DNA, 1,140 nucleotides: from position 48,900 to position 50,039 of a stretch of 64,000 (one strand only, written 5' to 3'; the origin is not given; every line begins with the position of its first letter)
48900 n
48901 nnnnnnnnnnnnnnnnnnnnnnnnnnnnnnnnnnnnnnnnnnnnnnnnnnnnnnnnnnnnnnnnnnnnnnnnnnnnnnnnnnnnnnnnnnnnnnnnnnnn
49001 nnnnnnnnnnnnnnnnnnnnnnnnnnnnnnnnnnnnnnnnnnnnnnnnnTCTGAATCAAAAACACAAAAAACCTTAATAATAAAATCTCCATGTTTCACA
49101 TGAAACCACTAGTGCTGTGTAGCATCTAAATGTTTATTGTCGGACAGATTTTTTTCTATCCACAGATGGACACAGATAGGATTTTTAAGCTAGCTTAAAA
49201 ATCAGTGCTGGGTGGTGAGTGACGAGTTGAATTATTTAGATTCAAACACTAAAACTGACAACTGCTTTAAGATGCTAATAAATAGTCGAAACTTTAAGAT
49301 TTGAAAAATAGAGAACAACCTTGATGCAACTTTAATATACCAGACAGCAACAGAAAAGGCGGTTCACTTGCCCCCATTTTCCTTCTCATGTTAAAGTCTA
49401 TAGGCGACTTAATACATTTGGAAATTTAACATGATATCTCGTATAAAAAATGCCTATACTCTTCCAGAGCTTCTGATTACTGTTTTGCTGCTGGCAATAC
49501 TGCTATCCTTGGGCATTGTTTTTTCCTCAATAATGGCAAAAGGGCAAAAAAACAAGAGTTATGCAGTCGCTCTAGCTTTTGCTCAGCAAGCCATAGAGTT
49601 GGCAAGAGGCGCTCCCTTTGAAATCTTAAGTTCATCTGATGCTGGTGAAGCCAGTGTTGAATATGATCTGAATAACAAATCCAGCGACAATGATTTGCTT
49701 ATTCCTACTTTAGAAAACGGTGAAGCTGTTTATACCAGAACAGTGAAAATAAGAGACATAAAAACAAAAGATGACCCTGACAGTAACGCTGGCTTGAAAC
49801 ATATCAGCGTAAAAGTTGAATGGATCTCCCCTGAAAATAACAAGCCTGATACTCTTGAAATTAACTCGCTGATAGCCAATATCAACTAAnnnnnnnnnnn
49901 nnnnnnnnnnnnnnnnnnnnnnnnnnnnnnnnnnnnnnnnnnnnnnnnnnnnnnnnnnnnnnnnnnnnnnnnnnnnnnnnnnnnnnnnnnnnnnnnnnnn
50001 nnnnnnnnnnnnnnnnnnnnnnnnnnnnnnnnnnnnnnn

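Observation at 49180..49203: Perfect 24-bp palindrome upstream of the second minor-pilin operon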

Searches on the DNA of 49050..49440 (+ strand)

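Call 47: search_rna_families(source=window, start=49050, end=49440, threshold=evalue, max_evalue=10)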
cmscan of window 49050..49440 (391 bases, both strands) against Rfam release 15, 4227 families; matches with E-value up to 10: 5.
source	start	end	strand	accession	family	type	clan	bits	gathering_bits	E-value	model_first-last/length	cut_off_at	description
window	49272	49343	+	RF01174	snoU43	Gene; snRNA; snoRNA; CD-box;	-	18.7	45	2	1-79/79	no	Small nucleolar RNA U43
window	49227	49313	+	RF02106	DLEU2_2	Gene; lncRNA;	-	18.6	45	5.9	1-90/90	no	Deleted in lymphocytic leukemia 2 conserved region 2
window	49304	49374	-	RF00143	mir-6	Gene; miRNA;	CL00083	16.1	58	4.1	1-74/74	no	mir-6 microRNA precursor family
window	49328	49398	-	RF04060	mir-703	Gene; miRNA;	-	15.2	88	5.9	1-67/67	no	mir-703 microRNA precursor family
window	49346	49429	-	RF02250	Six3os1_5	Gene; lncRNA;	-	13.5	50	0.15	191-272/272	no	Six3os1 conserved region 5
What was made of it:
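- On Known RNA family (Rfam 15): Only chance-level hits (E = 0.15 or higher, far below cut-offs) at 49050-49440 (call 47).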

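Call 61: search_dna_similar(query=window:49100-49290:+, collection=plasmids, mode=distant, max_rows=10)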
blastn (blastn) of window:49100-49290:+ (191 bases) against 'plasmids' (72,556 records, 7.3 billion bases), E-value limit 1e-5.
No match.

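Call 63: search_dna_similar(query=window:49100-49290:+, collection=phages, mode=distant, max_rows=10)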
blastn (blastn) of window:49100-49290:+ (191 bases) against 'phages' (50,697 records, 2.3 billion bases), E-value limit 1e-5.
No match.

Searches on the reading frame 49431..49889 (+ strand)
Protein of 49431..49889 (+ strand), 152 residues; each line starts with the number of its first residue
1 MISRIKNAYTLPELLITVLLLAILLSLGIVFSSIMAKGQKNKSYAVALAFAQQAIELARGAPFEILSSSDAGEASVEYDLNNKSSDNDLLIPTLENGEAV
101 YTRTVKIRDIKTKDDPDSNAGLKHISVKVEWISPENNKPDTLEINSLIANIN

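Call 11: search_protein_families(library=pfam, proteins=[window:49431-49889:+])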
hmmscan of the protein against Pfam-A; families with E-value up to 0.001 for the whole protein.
window:49431-49889:+ (152 aa): 0 families

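Call 14: find_encoding_contigs(protein=window:49431-49889:+, flank=10000, max_places=10)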
Protein window:49431-49889:+ (152 aa): 17 contigs read that carry it; 9 places shown.
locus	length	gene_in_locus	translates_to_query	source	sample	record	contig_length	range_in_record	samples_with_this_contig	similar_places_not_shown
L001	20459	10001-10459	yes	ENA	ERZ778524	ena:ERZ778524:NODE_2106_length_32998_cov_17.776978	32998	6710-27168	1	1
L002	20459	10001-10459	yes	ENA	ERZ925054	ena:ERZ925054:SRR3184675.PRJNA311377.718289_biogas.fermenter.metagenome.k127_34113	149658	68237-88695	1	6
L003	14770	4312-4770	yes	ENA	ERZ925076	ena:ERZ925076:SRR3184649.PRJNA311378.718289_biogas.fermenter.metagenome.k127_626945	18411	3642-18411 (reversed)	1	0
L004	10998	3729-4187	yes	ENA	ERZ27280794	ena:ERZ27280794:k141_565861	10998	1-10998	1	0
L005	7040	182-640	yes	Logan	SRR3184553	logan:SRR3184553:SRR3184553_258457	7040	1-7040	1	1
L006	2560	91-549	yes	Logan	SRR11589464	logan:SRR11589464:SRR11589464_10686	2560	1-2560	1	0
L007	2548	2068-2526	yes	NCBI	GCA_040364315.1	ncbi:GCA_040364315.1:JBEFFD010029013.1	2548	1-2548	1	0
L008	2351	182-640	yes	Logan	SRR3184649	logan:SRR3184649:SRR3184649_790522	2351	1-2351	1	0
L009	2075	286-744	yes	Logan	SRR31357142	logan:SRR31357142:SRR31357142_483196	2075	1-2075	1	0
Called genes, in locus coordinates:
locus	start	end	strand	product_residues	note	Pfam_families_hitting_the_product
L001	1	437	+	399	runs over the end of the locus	PF00919:UPF0004, PF04055:Radical_SAM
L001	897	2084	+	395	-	PF13433:Peripla_BP_5, PF13458:Peripla_BP_6, PF01094:ANF_receptor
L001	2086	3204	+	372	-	PF07494:Reg_prop (faint)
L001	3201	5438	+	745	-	PF22745:Nlig-Ia, PF01653:DNA_ligase_aden, PF03120:OB_DNA_ligase, PF00533:BRCT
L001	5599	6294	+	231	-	-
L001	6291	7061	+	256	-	-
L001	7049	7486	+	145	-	PF14579:HHH_6 (weak), PF12836:HHH_3 (weak)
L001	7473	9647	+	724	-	PF03772:Competence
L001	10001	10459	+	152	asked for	-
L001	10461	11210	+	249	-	PF07963:N_methyl (weak)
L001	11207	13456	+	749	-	-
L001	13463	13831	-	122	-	-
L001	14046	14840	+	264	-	-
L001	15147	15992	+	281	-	-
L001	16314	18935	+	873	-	-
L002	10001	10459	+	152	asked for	-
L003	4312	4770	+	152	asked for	-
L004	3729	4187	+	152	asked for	-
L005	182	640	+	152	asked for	-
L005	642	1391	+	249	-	PF07963:N_methyl (weak)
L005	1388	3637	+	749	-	-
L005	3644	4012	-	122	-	-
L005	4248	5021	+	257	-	-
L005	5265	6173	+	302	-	-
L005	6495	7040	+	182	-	?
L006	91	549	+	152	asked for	-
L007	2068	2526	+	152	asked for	-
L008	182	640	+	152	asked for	-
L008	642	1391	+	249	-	PF07963:N_methyl (weak)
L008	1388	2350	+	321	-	?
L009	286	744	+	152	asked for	-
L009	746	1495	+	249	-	PF07963:N_methyl (weak)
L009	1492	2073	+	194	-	?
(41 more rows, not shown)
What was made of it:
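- Short-read Logan contigs break inside the element (L005 and L008 start at window 49250, L009 at 49146; call 14), as expected at a repeat.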

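Call 31: find_homologous_proteins(query=window:49431-49889:+, max_evalue=0.001)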
Query window:49431-49889:+ (152 aa): 6 proteins with E <= 0.001 among 146 candidates.
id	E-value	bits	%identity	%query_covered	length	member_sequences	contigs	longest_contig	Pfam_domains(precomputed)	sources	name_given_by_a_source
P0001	6.2e-89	313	100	100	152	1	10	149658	-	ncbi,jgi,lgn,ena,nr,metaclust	ncbi:MAG: prepilin-type N-terminal cleavage/methylation domain-containing protein [Candidatus Rifleb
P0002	5.0e-38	148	52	95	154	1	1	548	-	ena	-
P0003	1.7e-36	143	52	97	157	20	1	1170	-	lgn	-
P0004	1.3e-33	134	50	95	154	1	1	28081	PF07963.18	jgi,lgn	jgi:prepilin-type N-terminal cleavage/methylation domain-containing protein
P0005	9.4e-31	125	48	97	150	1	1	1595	-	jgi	jgi:prepilin-type N-terminal cleavage/methylation domain-containing protein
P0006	3.6e-30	123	45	95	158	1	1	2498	-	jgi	-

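Call 32: find_encoding_contigs(protein=P0004, flank=10000, max_places=4)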
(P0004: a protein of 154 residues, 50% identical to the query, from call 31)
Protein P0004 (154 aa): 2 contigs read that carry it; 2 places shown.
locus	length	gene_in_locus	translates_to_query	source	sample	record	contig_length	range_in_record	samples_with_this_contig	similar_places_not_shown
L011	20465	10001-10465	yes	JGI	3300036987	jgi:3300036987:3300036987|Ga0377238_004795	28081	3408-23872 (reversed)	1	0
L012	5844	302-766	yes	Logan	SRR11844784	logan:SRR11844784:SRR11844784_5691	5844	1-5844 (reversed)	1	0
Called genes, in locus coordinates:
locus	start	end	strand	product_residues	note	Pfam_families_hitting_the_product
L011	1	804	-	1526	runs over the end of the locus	PF02743:dCache_1 (weak), PF01590:GAF, PF00989:PAS (weak), PF08447:PAS_3 (weak), PF08448:PAS_4 (weak), PF00512:HisKA, PF02518:HATPase_c, PF00072:Response_reg, +2 more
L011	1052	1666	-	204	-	PF08239:SH3_3 (weak)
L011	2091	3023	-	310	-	PF00070:Pyr_redox (faint), PF00890:FAD_binding_2 (faint), PF07992:Pyr_redox_2, PF13738:Pyr_redox_3 (faint)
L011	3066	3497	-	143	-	-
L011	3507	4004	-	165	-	-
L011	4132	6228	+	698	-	PF13439:Glyco_transf_4, PF13579:Glyco_trans_4_4, PF20706:GT4-conflict, PF00534:Glycos_transf_1, PF13692:Glyco_trans_1_4, PF13439:Glyco_transf_4, PF13579:Glyco_trans_4_4, PF00534:Glycos_transf_1, +2 more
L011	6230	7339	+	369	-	PF13692:Glyco_trans_1_4 (weak)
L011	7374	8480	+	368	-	PF04230:PS_pyruv_trans (weak)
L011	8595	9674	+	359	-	PF02606:LpxK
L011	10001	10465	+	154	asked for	PF07963:N_methyl (weak)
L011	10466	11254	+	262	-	-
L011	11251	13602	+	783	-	-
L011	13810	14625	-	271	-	-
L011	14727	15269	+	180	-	PF13581:HATPase_c_2, PF02518:HATPase_c (weak)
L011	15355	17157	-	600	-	PF00004:AAA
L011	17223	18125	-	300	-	-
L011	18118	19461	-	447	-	PF00005:ABC_tran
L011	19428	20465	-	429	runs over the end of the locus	PF00528:BPD_transp_1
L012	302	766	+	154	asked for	PF07963:N_methyl (weak)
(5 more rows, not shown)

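Call 33: find_encoding_contigs(protein=P0006, flank=5000, max_places=3)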
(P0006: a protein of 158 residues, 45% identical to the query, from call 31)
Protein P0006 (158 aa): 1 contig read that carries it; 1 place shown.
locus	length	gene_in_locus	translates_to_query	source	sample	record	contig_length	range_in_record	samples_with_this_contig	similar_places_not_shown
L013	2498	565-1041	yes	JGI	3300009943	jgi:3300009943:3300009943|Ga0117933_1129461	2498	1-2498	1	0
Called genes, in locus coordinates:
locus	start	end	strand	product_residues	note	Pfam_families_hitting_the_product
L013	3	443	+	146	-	PF02606:LpxK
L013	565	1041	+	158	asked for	-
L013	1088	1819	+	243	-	-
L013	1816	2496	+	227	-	?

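Call 34: find_encoding_contigs(protein=P0005, flank=5000, max_places=3)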
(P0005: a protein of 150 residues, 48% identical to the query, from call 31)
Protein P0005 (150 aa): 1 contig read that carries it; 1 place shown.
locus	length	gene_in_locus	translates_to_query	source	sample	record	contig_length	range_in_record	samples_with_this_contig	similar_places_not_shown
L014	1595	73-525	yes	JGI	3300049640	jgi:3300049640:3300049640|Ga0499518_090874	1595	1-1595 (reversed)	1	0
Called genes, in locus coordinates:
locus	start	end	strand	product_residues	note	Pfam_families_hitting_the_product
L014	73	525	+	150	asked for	-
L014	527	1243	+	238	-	-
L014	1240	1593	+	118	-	?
